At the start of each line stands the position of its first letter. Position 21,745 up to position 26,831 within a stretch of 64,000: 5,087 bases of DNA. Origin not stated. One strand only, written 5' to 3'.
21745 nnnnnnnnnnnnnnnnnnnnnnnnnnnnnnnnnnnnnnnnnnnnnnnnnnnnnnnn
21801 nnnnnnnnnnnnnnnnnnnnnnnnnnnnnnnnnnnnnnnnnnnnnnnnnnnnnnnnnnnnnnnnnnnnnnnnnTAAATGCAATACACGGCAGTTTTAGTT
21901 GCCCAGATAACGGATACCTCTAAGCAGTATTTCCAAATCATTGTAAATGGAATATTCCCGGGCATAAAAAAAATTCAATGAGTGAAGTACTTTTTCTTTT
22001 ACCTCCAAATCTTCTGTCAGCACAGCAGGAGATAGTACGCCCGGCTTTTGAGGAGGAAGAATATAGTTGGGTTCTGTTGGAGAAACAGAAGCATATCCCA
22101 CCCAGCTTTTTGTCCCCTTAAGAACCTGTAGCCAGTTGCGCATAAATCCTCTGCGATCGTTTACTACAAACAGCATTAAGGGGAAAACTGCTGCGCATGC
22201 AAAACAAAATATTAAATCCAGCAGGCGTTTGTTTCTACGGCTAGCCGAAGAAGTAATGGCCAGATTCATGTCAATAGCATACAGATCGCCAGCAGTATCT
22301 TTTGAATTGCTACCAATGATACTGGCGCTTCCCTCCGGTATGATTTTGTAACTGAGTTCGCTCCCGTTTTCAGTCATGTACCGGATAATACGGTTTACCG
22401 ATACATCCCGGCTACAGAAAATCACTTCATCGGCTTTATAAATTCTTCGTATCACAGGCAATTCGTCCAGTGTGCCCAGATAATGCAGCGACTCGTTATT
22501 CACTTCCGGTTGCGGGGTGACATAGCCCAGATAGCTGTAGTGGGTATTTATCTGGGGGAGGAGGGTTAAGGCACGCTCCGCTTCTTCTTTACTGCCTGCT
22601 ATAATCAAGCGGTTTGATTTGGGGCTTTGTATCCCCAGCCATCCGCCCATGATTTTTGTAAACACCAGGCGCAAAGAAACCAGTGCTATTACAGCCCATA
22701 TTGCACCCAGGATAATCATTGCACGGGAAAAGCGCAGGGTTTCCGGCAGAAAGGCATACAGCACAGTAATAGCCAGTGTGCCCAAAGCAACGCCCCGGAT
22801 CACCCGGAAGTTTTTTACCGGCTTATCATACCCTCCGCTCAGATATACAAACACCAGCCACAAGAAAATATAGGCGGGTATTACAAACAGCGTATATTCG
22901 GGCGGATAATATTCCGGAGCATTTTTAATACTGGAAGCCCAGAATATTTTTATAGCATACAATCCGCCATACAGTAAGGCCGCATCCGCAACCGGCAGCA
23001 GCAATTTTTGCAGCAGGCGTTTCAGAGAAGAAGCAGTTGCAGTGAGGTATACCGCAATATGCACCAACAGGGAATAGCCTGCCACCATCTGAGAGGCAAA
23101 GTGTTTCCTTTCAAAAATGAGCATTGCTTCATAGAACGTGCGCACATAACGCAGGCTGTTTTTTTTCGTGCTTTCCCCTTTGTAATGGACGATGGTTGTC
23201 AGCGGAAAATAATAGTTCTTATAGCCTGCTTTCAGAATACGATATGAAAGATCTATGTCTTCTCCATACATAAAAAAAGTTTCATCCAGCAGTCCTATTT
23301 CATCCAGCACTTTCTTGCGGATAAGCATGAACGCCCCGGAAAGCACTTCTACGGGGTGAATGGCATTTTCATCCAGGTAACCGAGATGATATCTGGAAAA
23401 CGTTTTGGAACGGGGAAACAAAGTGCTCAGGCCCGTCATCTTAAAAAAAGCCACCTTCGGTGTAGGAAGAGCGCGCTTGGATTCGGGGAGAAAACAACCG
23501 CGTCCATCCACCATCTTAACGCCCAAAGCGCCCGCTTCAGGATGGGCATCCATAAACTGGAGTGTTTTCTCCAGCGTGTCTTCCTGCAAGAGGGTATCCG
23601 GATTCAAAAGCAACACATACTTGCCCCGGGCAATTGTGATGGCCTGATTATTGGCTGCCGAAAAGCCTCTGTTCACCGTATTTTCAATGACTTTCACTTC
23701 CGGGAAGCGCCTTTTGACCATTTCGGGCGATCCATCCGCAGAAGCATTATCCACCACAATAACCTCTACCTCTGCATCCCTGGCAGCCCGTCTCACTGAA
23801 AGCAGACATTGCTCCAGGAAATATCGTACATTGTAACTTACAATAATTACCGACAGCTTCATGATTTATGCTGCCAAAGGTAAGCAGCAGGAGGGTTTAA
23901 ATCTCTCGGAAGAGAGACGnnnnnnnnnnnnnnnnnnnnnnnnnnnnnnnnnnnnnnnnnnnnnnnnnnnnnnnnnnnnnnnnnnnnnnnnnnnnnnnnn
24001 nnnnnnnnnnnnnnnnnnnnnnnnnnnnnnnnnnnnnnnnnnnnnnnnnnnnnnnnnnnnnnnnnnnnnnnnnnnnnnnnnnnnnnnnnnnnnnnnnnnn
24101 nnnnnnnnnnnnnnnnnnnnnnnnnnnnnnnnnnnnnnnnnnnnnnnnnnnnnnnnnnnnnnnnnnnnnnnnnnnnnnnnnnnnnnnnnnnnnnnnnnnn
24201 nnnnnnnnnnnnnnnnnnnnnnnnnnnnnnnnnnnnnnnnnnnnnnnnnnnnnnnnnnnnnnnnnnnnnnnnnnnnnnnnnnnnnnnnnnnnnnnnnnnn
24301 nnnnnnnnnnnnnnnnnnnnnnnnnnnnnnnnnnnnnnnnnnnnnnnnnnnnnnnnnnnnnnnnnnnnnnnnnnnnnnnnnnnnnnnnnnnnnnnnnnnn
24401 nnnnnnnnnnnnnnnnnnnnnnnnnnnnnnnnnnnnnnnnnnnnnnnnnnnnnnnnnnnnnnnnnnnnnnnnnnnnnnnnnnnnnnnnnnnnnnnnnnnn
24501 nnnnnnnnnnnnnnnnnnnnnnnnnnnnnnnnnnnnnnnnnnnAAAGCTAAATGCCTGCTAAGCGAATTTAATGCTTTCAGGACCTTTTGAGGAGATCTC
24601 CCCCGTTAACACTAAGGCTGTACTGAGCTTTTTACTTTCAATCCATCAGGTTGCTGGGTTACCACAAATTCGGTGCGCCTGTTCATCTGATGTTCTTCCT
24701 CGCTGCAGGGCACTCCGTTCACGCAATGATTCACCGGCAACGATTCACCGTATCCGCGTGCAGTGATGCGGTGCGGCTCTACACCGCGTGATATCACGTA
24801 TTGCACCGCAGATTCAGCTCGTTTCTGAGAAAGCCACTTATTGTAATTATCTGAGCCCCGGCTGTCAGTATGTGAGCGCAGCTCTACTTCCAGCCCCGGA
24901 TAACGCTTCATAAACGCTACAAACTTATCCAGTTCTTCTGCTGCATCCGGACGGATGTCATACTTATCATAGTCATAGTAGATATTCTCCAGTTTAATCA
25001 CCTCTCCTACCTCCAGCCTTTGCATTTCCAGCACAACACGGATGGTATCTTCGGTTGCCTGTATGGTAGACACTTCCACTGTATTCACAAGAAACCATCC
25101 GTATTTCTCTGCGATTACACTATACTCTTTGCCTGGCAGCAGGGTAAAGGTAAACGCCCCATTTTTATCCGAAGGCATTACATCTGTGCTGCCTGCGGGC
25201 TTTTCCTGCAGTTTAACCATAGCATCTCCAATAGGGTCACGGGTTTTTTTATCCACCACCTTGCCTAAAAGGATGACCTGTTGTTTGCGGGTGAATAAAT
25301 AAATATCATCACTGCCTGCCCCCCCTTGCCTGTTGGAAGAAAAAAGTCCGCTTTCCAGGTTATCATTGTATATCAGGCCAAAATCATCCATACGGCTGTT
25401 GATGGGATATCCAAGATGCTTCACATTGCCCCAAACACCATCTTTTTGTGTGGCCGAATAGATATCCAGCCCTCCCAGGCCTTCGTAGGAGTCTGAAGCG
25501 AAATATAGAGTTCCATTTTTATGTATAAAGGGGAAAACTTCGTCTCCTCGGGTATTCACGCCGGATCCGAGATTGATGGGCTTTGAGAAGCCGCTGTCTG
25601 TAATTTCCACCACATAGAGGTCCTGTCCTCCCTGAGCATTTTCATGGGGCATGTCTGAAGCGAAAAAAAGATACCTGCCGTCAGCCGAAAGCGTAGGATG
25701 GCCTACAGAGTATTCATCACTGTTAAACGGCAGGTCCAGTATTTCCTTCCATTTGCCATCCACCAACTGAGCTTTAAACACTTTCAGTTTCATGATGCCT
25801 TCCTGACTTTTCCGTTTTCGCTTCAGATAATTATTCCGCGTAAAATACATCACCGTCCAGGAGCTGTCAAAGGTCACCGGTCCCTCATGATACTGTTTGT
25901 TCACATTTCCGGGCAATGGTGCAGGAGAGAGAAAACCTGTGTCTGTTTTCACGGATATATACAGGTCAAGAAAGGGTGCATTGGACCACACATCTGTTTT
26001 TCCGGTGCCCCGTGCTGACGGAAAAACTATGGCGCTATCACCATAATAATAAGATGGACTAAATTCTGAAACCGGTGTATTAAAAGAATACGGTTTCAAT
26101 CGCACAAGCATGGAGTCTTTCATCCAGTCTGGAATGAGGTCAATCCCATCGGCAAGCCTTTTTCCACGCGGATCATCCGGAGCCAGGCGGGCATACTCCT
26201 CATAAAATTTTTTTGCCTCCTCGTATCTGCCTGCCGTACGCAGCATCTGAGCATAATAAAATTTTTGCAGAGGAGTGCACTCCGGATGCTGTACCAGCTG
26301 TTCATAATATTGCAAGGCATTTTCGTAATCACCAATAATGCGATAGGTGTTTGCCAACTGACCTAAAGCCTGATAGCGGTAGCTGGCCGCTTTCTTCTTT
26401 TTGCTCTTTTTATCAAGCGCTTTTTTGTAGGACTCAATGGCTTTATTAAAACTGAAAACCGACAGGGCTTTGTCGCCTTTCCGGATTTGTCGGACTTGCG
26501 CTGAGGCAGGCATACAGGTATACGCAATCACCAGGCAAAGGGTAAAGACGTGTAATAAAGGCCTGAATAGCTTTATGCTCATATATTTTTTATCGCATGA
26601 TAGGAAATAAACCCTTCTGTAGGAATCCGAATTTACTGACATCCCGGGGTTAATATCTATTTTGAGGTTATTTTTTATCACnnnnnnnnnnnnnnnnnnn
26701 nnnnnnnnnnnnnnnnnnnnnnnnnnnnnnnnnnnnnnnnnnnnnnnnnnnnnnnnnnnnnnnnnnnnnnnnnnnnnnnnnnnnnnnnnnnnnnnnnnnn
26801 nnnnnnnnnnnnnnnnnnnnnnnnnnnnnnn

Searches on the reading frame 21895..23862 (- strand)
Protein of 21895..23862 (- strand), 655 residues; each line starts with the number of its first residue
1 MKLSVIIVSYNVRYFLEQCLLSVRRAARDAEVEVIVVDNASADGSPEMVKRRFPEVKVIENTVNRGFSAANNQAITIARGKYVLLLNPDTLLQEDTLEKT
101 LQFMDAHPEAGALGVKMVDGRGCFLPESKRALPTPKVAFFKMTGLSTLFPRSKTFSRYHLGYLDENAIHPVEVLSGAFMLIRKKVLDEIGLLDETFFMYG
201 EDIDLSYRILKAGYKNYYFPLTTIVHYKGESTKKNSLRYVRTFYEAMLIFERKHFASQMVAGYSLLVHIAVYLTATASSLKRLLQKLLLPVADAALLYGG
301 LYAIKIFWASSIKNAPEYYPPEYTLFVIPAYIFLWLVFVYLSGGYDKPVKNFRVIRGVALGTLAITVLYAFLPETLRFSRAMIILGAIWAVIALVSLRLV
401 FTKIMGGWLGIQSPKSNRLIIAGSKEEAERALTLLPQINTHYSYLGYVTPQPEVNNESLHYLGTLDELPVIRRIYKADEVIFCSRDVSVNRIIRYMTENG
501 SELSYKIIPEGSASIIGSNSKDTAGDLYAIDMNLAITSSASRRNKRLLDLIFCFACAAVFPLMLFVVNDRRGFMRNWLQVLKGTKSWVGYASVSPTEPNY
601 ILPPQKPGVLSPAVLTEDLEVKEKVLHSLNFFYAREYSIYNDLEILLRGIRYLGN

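Call 17: search_protein_families(library=ncbifam, proteins=[window:21895-23862:-])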
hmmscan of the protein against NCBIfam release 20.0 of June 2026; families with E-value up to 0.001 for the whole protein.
window:21895-23862:- (655 aa): 20 families
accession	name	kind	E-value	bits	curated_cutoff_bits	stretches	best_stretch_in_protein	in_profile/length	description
TIGR03025.1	EPS_sugtrans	subfamily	3.9e-21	75.8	295.55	1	301-566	11-280/445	exopolysaccharide biosynthesis polyprenyl glycosylphosphotransferase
NF041875.1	EPS_EpsD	equivalog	2.5e-17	63.3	370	1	3-292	1-275/325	exopolysaccharide biosynthesis glycosyltransferase EpsD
TIGR03965.1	mycofact_glyco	equivalog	7.4e-17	61.4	280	2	3-104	76-179/467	mycofactocin biosynthesis glycosyltransferase MftF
TIGR03023.1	WcaJ_sugtrans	equivalog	5.2e-16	59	410.75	1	301-566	11-285/453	undecaprenyl-phosphate glucose phosphotransferase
NF047683.1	TeichurnBiosyTuaG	equivalog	4.8e-15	55.9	400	1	3-111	8-118/252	teichuronic acid biosynthesis protein TuaG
TIGR03937.1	PgaC_IcaA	equivalog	6.1e-15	55.1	422.3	1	2-113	46-159/407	poly-beta-1,6-N-acetyl-D-glucosamine synthase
TIGR01556.1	rhamnosyltran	subfamily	1.2e-14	54.1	200.55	1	30-237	20-211/281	rhamnosyltransferase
NF007482.0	PRK10073.1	equivalog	1.4e-14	53.9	423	1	2-102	7-108/334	glycosyltransferase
NF038302.1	EPS_HpsE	equivalog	3.6e-13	49.2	300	1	1-117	1-124/307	hormogonium polysaccharide biosynthesis glycosyltransferase HpsE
TIGR03111.1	glyc2_xrt_Gpos1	hypoth_equivalog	4.8e-13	48.7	363.95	1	3-211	51-250/439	TIGR03111 family XrtG-associated glycosyltransferase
NF053739.1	GlytfEpsEBac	equivalog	3.2e-12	46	450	1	2-118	2-121/265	glycosyltransferase EpsE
TIGR04283.1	glyco_like_mftF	equivalog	5.5e-12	45.7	182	1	3-119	1-113/221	TIGR04283 family arsenosugar biosynthesis glycosyltransferase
NF038299.1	EPS_HpsN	equivalog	9.3e-09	34.7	425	1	2-256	2-255/317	hormogonium polysaccharide biosynthesis glycosyltransferase HpsN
NF050050.1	ProtGlycPglI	equivalog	4.8e-08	32.7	500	1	2-102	3-106/306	GalNAc(5)-diNAcBac-PP-undecaprenol beta-1,3-glucosyltransferase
TIGR04009.1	wcaE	equivalog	6.7e-08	32.1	369.2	1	1-119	1-122/248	colanic acid biosynthesis glycosyltransferase WcaE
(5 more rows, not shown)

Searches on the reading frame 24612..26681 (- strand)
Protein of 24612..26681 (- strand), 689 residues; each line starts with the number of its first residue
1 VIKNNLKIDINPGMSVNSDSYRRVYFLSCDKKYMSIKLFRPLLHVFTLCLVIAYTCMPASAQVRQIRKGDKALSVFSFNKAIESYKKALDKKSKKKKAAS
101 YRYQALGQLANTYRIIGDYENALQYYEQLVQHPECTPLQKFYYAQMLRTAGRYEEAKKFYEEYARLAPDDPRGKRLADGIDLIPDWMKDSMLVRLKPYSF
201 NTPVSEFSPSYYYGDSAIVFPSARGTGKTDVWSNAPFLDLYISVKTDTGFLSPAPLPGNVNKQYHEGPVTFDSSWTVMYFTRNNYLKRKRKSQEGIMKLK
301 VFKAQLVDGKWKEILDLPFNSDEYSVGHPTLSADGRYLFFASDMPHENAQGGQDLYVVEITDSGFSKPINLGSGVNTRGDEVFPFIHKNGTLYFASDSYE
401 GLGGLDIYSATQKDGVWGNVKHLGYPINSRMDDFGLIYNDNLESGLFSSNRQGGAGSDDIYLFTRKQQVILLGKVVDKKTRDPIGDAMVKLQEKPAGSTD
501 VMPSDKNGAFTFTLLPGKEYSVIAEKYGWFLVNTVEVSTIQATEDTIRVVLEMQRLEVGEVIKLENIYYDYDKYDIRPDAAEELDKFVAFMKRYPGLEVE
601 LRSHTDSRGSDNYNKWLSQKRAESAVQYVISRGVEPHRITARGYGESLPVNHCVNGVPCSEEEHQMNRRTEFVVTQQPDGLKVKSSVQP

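Call 17: search_protein_families(library=ncbifam, proteins=[window:24612-26681:-])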
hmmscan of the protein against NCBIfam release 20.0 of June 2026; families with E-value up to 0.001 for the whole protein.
window:24612-26681:- (689 aa): 32 families (the best 25 are shown)
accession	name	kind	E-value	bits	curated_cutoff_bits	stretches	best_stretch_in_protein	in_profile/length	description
NF053607.1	CHU_0125_OmpA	equivalog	4.8e-136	454.8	620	1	45-676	8-638/639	CHU_0125 family OmpA-like outer membrane integrity protein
NF052230.1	T9SS_PorE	exception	1.2e-120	403.8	600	1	50-649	6-599/648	PorE family type IX secretion system protein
NF053611.1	YiaD_Gzip_OmpA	equivalog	1.4e-25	90.2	175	1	564-673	101-205/206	YiaD family glycine zipper/OmpA-like lipoprotein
NF053613.1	OMP_toxin_LptF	equivalog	5.7e-23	81.9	400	1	549-676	125-247/256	lipotoxin F family OmpA-related lipoprotein LptF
NF053612.1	anchor_PA1041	equivalog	9.8e-21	74.8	250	1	554-674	117-235/236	PA1041 family peptidoglycan-binding anchor lipoprotein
TIGR02802.1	Pal_lipo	equivalog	5.8e-20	71.3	125.35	1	567-673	2-103/104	peptidoglycan-associated lipoprotein Pal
NF045787.1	OmpABordt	equivalog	7e-17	61.7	200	1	565-671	85-186/194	outer membrane protein OmpA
NF008067.1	PRK10802.1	equivalog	1.4e-16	60.8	261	1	551-650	53-152/171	peptidoglycan-associated lipoprotein Pal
NF033763.1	exchanger_TraB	exception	4.3e-16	58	700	1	553-680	380-503/522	outer membrane exchange protein TraB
TIGR03789.1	pdsO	hypoth_equivalog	1.1e-15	58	152.2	1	566-652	140-226/243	sortase-associated OmpA-like protein PdsO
NF053585.1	OMP_LP_YfiB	equivalog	3.8e-14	52.9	128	1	565-676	56-162/163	outer membrane lipoprotein YfiB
NF008071.1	PRK10808.1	equivalog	6.2e-14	52.1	277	1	566-661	232-325/358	porin OmpA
NF053608.1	Lsa66_OmpA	equivalog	2e-12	46.3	700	1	589-674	499-579/581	fibronectin-binding adhesin Lsa66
NF007804.1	PRK10510.1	equivalog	1.5e-11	44.1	307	1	565-672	112-214/219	OmpA family lipoprotein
NF005382.1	PRK06925.1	equivalog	1.3e-09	38.7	264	1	546-675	95-224/225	flagellar motor protein MotS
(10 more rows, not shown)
